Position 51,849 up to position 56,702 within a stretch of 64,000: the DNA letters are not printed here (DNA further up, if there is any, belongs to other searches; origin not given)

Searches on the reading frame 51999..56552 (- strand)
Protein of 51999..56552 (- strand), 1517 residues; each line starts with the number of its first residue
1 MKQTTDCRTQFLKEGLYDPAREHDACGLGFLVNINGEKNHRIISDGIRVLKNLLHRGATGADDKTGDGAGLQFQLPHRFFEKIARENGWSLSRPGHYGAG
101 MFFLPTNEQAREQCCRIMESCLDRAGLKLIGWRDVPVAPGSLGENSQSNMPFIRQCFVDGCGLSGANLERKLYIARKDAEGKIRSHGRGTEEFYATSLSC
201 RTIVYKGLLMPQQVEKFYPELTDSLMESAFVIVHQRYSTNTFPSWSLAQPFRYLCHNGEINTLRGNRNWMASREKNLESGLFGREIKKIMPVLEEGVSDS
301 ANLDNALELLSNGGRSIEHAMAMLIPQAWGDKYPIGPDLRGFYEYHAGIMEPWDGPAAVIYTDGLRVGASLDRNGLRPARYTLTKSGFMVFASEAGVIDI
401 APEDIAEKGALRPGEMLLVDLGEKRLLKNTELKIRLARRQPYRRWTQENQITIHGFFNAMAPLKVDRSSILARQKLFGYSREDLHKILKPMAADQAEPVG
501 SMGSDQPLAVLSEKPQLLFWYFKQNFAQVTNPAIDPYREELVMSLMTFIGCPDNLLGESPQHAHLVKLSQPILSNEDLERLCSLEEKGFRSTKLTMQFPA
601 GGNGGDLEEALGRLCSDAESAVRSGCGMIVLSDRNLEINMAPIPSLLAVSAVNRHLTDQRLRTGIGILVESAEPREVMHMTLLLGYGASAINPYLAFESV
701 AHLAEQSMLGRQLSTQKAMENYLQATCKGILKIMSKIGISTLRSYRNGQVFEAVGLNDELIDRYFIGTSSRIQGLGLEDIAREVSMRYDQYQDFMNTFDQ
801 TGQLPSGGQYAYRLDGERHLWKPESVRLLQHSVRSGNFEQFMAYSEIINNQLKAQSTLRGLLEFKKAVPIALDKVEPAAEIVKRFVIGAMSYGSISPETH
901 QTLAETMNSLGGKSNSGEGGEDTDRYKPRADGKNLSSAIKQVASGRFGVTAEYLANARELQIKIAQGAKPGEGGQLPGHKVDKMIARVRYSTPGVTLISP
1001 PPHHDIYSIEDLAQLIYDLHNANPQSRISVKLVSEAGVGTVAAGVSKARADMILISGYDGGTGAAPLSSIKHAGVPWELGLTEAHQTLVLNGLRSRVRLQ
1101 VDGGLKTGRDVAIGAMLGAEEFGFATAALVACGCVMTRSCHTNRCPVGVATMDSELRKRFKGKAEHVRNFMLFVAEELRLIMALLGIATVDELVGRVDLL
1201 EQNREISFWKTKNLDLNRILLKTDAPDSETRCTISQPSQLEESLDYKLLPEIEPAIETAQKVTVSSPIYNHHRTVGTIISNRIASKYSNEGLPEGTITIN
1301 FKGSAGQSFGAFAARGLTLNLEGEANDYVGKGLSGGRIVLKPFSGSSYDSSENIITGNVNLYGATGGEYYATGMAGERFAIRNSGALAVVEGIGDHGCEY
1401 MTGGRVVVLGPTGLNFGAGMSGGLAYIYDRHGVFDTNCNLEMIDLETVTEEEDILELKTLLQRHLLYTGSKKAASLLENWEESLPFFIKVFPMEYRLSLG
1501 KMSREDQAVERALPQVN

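Call 30: search_protein_families(library=pfam, proteins=[window:51999-56552:-], max_evalue=0.001)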
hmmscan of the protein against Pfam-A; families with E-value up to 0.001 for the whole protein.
window:51999-56552:- (1517 aa): 4 families
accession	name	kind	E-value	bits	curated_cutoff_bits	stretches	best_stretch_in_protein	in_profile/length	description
PF00310.26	GATase_2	-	2.3e-171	570.6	19.9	1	26-445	1-420/420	Glutamine amidotransferases class-II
PF01645.23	Glu_synthase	-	3.9e-148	494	20.4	1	822-1187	4-368/369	Conserved region in glutamate synthase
PF04898.20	Glu_syn_central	-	6e-111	370.7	22.8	1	473-757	2-277/277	Glutamate synthase central domain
PF01493.24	GXGXG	-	4.6e-82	274.6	32.5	1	1268-1453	3-188/190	GXGXG motif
